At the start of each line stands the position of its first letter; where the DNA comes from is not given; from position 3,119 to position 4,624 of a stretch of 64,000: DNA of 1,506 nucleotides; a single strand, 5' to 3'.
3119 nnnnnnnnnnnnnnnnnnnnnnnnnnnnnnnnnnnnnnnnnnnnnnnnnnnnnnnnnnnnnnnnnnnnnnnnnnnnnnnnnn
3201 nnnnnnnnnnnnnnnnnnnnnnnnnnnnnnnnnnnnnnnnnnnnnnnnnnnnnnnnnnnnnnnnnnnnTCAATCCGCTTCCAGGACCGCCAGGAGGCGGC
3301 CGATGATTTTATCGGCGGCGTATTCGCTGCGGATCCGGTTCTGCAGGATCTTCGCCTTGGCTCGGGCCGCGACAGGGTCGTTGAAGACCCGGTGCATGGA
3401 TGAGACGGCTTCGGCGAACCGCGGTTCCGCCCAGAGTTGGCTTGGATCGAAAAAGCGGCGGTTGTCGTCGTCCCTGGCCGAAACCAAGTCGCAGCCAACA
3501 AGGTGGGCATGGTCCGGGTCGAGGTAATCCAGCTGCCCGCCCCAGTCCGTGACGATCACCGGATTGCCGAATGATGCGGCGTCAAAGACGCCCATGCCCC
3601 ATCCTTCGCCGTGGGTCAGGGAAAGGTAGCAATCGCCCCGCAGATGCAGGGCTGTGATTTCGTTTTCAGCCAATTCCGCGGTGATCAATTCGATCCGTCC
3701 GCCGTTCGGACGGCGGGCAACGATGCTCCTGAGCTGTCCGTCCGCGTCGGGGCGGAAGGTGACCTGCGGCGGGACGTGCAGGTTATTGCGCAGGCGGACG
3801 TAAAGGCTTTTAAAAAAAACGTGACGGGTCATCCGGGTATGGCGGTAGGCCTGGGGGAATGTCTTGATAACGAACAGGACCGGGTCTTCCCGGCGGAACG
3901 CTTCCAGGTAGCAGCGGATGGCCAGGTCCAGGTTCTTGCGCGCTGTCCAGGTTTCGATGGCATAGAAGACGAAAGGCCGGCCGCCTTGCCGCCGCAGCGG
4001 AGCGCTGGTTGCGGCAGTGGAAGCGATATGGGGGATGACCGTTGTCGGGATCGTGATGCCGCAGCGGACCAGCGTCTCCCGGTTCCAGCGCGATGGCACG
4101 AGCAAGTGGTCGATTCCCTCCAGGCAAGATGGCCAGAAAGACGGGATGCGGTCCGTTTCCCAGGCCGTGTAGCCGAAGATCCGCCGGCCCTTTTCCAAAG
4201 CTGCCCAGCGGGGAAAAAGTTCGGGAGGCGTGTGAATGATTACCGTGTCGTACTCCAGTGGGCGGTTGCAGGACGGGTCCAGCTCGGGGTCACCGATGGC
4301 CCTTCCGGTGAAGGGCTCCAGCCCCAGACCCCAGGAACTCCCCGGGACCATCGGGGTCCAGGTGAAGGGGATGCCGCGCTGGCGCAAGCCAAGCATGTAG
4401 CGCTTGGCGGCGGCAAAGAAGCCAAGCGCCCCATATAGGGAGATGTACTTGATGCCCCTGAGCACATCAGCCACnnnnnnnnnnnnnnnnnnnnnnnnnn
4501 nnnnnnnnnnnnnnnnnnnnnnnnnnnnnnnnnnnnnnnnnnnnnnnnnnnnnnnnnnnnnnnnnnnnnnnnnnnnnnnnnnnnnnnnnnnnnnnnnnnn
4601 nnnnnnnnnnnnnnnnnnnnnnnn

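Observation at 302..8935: Stealth-centred phosphoglycan synthesis/export operon with an unusual accessory gene set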

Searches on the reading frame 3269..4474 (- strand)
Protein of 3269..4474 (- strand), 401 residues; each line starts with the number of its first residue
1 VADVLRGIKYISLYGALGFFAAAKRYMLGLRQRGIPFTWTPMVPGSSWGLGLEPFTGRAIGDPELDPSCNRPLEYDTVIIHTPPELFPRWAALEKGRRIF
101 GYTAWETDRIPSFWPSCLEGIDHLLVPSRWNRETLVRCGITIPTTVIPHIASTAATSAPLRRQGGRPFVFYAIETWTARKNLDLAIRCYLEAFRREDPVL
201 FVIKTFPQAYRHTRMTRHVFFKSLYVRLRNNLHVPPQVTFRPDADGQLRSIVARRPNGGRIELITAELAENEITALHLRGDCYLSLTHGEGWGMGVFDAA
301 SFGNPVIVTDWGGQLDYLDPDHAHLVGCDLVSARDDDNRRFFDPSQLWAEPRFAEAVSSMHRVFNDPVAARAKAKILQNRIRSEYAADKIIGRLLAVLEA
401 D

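Call 5: search_protein_families(library=pfam, proteins=[window:3269-4474:-], max_evalue=0.01)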
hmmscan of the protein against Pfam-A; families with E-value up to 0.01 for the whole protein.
window:3269-4474:- (401 aa): 4 families
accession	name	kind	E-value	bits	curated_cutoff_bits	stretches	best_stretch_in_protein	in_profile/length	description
PF00534.26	Glycos_transf_1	-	0.00019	21.4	26.4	1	269-322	82-135/172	Glycosyl transferases group 1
PF20706.3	GT4-conflict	-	0.00029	20.4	26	1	273-386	275-377/385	Family 4 Glycosyltransferase in conflict systems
PF13524.12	Glyco_trans_1_2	-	0.0011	19.4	25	0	272-325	39-96/144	Glycosyl transferase-like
PF13692.12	Glyco_trans_1_4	-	0.0041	17.8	27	0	271-321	68-118/142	Glycosyl transferases group 1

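Call 6: search_protein_families(library=ncbifam, proteins=[window:3269-4474:-], max_evalue=0.01)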
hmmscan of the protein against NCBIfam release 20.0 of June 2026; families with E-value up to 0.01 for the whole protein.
window:3269-4474:- (401 aa): 0 families

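Call 20: find_related_loci(query=A1, collection=genome_contigs, flank=10000)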
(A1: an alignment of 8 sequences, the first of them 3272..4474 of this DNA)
Query A1 (401 aa) in genome_contigs; peptide patterns used: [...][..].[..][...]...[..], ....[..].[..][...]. (x = any residue, [..] = any of these).
70 stretches matched a pattern; 62 encode a relative of the query (tblastn E <= 1e-3); 62 distinct loci.
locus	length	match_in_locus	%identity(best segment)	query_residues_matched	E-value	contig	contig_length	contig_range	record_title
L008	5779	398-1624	45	1-398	3e-116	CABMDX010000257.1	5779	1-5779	uncultured archaeon isolate LFW-151_2 genome assembly, contig: LFW1512_33, whole genome shotgun sequence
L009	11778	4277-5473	46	5-398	6e-112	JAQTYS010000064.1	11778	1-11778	MAG: Methanothrix sp. isolate STC_42 NODE_12708_length_11778_cov_6.848511_Sandtown_C, whole genome shotgun sequence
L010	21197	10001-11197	44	5-398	9e-107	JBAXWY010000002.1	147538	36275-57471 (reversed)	MAG: Methanothrix sp. isolate ELA725 MAG725_2, whole genome shotgun sequence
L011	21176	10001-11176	45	5-398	1e-106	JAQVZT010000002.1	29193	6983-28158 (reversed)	MAG: Methanothrix sp. isolate STF2_18 NODE_3526_length_29193_cov_4.666621_Sandtown_F2, whole genome shotgun sequence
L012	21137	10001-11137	43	2-400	5e-105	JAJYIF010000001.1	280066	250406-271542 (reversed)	MAG: Nitrospirae bacterium isolate DBS2-1.bin112 NODE_34_length_280066_cov_3.000118, whole genome shotgun sequence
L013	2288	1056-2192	43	2-400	2e-110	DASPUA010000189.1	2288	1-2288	MAG TPA_asm: Thermodesulfovibrionales bacterium isolate SMAG_U12291 k141_1114845, whole genome shotgun sequence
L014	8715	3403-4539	43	2-400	5e-104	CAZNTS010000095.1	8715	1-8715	MAG TPA_asm: uncultured Nitrospiraceae bacterium isolate SRP140028_co1_416 genome assembly, contig: k141_803196, whole g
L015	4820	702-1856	42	5-399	3e-100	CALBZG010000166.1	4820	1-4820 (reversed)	MAG TPA_asm: uncultured Clostridia bacterium isolate SRR3330210_bin.117_CONCOCT_v1.1_MAG genome assembly, contig: ERZ724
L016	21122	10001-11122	38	5-398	7e-96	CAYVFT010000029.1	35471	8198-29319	MAG TPA_asm: uncultured Crenothrix sp. isolate binchicken_co245_294 genome assembly, contig: NODE_989_length_35471_cov_2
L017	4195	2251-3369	41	8-398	1e-93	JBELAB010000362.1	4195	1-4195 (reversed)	MAG: Syntrophobacteraceae bacterium isolate SPRUCE 83 SPRUCE_83_362, whole genome shotgun sequence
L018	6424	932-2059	38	5-399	4e-92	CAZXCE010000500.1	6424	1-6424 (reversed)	MAG TPA_asm: uncultured Clostridia bacterium isolate SRP287051_co1_196 genome assembly, contig: NODE_14588_length_6424_c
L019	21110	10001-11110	41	8-395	3e-91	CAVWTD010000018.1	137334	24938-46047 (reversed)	MAG: uncultured delta proteobacterium isolate MFD01476.bin.2.94 genome assembly, contig: contig_53288, whole genome shot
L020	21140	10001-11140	39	4-399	2e-88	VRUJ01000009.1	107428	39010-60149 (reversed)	MAG: Chloroflexota bacterium isolate MohnsGC08_bin188 NODE_9_length_107428_cov_56.897756, whole genome shotgun sequence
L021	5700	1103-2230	38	4-399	4e-88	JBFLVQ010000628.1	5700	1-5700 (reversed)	MAG: Acidobacteriota bacterium isolate MAG010 MAG010_628, whole genome shotgun sequence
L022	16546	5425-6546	39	5-398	7e-87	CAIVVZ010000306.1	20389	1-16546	MAG: uncultured Desulfobacteraceae bacterium isolate AlinenLipids_bin-9448 genome assembly, contig: bin-9448:306/658, wh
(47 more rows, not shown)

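Call 35: search_solved_structures(query=A1, max_evalue=1)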
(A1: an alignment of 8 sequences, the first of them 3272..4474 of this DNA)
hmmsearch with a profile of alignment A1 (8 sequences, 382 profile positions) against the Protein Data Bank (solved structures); distinct sequences matched with E-value up to 1: 22.
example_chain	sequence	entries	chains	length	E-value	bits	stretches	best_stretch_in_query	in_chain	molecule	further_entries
3oy2_A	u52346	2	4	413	1.2e-12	50.7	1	133-318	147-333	Glycosyltransferase B736L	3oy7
2x6q_A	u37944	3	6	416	1.6e-05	27.2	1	226-305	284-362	TREHALOSE-SYNTHASE TRET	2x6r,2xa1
2f9f_A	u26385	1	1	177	9e-05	24.8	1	212-322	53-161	first mannosyl transferase (wbaZ-1)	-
2xa2_A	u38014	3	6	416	0.00019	23.7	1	226-305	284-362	TREHALOSE-SYNTHASE TRET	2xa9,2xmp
5d00_A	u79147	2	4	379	0.0031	19.7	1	189-326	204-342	N-acetyl-alpha-D-glucosaminyl L-malate synthase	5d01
9dcm_B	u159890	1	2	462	0.0082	18.3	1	249-323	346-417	Sucrose-phosphate synthase-like protein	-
8vrf_B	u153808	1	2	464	0.0082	18.3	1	249-323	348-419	Sucrose-phosphate synthase-like protein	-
8uag_A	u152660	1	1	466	0.0083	18.3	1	249-323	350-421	Sucrose-phosphate synthase-like protein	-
2jjm_A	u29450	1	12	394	0.016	17.3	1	237-298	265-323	GLYCOSYL TRANSFERASE, GROUP 1 FAMILY PROTEIN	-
3mbo_A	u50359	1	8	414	0.018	17.2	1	237-298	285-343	Glycosyltransferase, group 1 family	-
1nkn_A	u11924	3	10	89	0.031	16.4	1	217-268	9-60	S2N51-GCN4 | Myosin heavy chain, striated muscle/General control protein GCN4 chimera | Myosin heavy chain, striated muscle/General control protein GCN4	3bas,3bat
4pqg_A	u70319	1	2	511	0.047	15.8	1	220-307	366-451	Glycosyltransferase Gtf1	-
4rbn_A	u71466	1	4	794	0.058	15.5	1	156-303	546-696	Sucrose synthase:Glycosyl transferases group 1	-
8xsg_A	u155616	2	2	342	0.066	15.3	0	227-300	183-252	Putative glycosyltransferase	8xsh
5i45_A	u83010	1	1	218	0.12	14.5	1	227-296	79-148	Glycosyl transferases group 1 family protein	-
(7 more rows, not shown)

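Call 60: search_dna_similar(query=window:3269-4474:-, collection=plasmids, mode=protein, max_rows=15)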
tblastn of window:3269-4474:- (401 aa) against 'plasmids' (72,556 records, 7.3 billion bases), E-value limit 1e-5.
Records with a match: 50; places in all: 55; records where one place covers at least 80% of the query: 12.
Best place of each record, by identity: <60% 50.
By first word of the organism name: Azospirillum 11; Thioclava 5; Phyllobacterium 3; Rhizobium 3; Escherichia 3; Roseovarius 2; Sulfitobacter 2; Sagittula 2; Pseudosulfitobacter 2; Alloyangia 2; and 14 more.
By predicted mobility (MOB-suite, as given by PLSDB): non-mobilizable 40; mobilizable 5; conjugative 5.
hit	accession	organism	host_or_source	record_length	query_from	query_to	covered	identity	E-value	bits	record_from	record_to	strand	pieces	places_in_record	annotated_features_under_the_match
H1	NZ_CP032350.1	Azospirillum brasilense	soil sample,Agricultural field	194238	77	394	79%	32.2%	9e-32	134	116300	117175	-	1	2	glycosyltransferase family 4 protein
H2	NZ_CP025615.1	Niveispirillum cyanobacteriorum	sing cell,cyanobacterial aggregates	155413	15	399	96%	25.8%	2e-16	89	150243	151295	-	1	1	glycosyltransferase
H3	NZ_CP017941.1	Phyllobacterium zundukense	Oxytropis triphylla,cell culture,root ...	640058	6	380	94%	26.2%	6e-19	97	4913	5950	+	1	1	glycosyltransferase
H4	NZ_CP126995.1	Acidisoma sp. PAMC 29798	cell culture,lichen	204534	26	371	86%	27.6%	8e-23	108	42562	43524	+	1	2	FkbM family methyltransferase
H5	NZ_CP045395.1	Roseovarius sp. THAF27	pure culture,Surface of a polyethylene ...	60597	29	393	91%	25.8%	8e-17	90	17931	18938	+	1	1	glycosyltransferase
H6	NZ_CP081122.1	Sulfitobacter sp. S190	-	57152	29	393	91%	25.3%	4e-18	94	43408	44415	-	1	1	glycosyltransferase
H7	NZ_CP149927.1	Thioclava sp. GXIMD4216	-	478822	79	399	80%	28.5%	3e-19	97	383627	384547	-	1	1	glycosyltransferase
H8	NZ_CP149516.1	Thioclava sp. GXIMD4215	pure culture,mangrove soil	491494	79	399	80%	28.5%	3e-19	97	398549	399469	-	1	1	glycosyltransferase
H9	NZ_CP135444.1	Thioclava sp. FTW29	-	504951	79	399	80%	28.5%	5e-19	97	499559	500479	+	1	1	glycosyltransferase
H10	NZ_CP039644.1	Azospirillum sp. TSA2s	Soil,rice paddy soil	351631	95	400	76%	29.5%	3e-19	97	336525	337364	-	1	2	glycosyltransferase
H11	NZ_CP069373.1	Neotabrizicola shimadae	microbial biofilm,biofilm, Nakabusa ...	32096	79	399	80%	27.5%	3e-19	97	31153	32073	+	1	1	glycosyltransferase family 4 protein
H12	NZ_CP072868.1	Rhizobium sp. NLR16a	lentil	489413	79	397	80%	27.5%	1e-20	101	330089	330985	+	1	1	glycosyltransferase family 4 protein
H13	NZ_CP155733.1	Sagittula stellata E-37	Pure Culture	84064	64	367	76%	27.3%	7e-13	78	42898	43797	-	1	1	glycosyltransferase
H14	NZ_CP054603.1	Pseudosulfitobacter pseudonitzschiae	surface sea water,shallow sea, symbosis ...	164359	101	393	73%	27.8%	1e-15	87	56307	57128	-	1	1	glycosyltransferase family 4 protein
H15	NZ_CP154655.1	Alloyangia pacifica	-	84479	79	398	80%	25.4%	2e-16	89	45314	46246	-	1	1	glycosyltransferase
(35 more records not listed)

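Call 76: search_protein_families(library=pfam, proteins=[L010:1105-2889:-, L010:2918-3700:-, L010:3883-5238:+, L010:5467-6369:+, L010:6366-7643:+, L010:7652-8824:+, L010:15687-16472:-, L010:17159-17965:+, L010:17971-18513:+, L010:18524-20167:+], max_evalue=0.001)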
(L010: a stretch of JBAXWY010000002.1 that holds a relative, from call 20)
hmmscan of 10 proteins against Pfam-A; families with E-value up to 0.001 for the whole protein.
L010:1105-2889:- (594 aa): 4 families
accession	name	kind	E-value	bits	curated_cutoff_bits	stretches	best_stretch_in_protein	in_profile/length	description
PF05693.19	Glycogen_syn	-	3.3e-18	66.1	27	2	15-401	5-338/639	Glycogen synthase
PF13439.12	Glyco_transf_4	-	8.3e-06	26.4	28.5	1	212-312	77-169/170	Glycosyltransferase Family 4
PF00534.26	Glycos_transf_1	-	0.00029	20.9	26.4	0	474-521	88-135/172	Glycosyl transferases group 1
PF20706.3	GT4-conflict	-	0.00043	19.8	26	1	482-534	285-335/385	Family 4 Glycosyltransferase in conflict systems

L010:2918-3700:- (260 aa): 2 families
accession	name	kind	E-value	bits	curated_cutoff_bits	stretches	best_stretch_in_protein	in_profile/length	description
PF06745.19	ATPase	-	2.4e-46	158.4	26.6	1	30-254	2-227/231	KaiC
PF13481.12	AAA_25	-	0.001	19.2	27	0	24-64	10-50/195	AAA domain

L010:3883-5238:+ (451 aa): 3 families
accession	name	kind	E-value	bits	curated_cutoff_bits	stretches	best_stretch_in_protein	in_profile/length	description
PF08241.18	Methyltransf_11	-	2.3e-11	44.6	21.2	1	168-262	1-94/95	Methyltransferase domain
PF13649.12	Methyltransf_25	-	6.5e-09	36.8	27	1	167-259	1-97/97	Methyltransferase domain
PF13847.12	Methyltransf_31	-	7e-05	23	27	1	166-265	6-111/145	Methyltransferase domain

L010:5467-6369:+ (300 aa): 2 families
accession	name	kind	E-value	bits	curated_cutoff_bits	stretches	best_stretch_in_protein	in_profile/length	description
PF01061.29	ABC2_membrane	-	5.2e-18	65.8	26.9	1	56-262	3-211/211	ABC-2 type transporter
PF12698.13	ABC2_membrane_3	-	0.001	18.7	31.6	1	158-285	213-342/347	ABC-2 family transporter protein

L010:6366-7643:+ (425 aa): 3 families
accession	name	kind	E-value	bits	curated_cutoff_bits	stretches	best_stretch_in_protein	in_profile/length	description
PF00005.33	ABC_tran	-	5e-23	82.7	25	1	60-191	1-135/137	ABC transporter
PF13304.12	AAA_21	-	1.7e-06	28.7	27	1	73-93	2-22/304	AAA domain, putative AbiEii toxin, Type IV TA system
PF13555.12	AAA_29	-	0.00099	19.3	27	0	63-90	15-42/61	P-loop containing region of AAA domain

L010:7652-8824:+ (390 aa): 1 family
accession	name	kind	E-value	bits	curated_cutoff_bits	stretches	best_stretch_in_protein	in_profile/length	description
PF01522.26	Polysacc_deac_1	-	1.8e-23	83.3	23.1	1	79-202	5-108/124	Polysaccharide deacetylase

L010:15687-16472:- (261 aa): 1 family
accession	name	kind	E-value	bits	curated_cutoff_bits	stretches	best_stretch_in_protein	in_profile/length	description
PF01255.24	Prenyltransf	-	5.7e-66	222.6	27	1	33-255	1-214/219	Putative undecaprenyl diphosphate synthase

L010:17159-17965:+ (268 aa): 3 families
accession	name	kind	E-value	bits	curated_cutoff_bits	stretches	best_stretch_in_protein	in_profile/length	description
PF01163.29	RIO1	-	1.3e-59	201.4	22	1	65-242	1-179/187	RIO domain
PF03109.22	ABC1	-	7e-07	29.1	22.9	1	118-240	118-232/244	ABC1 atypical kinase-like domain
PF00069.31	Pkinase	-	6.5e-06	26.2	31.7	1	143-219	74-150/263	Protein kinase domain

L010:17971-18513:+ (180 aa): 4 families
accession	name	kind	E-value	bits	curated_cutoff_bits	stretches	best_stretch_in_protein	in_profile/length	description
PF00013.35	KH_1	-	1.1e-11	44.8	21.5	1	3-40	4-47/66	KH domain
PF22891.2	KH_PNO1_2nd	-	5.4e-11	42.9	27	1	95-162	16-83/90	Eukaryotic type KH-domain (KH-domain type I) (327.11.2)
PF21800.4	KH_KRR1_2nd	-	7.4e-09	35.9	27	1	82-150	3-71/91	KRR1 small subunit processome component, second KH domain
PF22675.2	KH-I_KHDC4-BBP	-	2.4e-05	24.6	30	0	100-130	7-37/76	KHDC4/BBP-like, KH-domain type I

L010:18524-20167:+ (547 aa): 4 families
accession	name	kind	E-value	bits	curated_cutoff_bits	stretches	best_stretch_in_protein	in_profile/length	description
PF02163.28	Peptidase_M50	-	2.5e-22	79.8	27.2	1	135-526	3-219/221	Peptidase family M50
PF17820.7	PDZ_6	-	6.2e-11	42.3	27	1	305-337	2-34/54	PDZ domain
PF13180.12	PDZ_2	-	5.7e-10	39.8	27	1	297-354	12-65/80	PDZ domain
PF00595.29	PDZ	-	1.6e-07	32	23.2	0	300-353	24-77/81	PDZ domain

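Call 90: predict_structure(alignment_id=A4)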
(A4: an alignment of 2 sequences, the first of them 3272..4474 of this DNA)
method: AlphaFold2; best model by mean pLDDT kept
length: 401 residues; sequences in the alignment: 2
mean_pLDDT: 32.8   pTM: 0.22
mean pLDDT of the five models: 32.8, 31.4, 31.2, 29.9, 29.3
residues with pLDDT >= 90: 0; 70-90: 0; 50-70: 1; < 50: 400
segments of 3 or more residues with pLDDT < 50: 1-135, 137-401
pLDDT, mean of each block of 10 residues (from residue 1): 24 28 43 39 29 27 32 26 29 30 31 40 39 46 40 24 27 32 43 39 36 32 41 30 25 31 35 37 32 33 35 30 26 29 25 29 31 39 36 32 31
secondary structure, 60 per line:
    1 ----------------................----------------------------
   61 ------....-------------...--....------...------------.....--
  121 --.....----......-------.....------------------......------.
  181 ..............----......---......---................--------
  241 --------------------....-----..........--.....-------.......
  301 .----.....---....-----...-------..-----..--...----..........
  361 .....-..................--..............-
elements in order: H17-32 H67-70 H89-92 E99-101 H114-118 E123-127 H132-137 E145-149 E168-173 H180-194 E199-204 H208-213 H217-232 E261-264 H270-279 E282-286 H294-301 E306-310 H314-317 H351-365 H367-384 H387-400
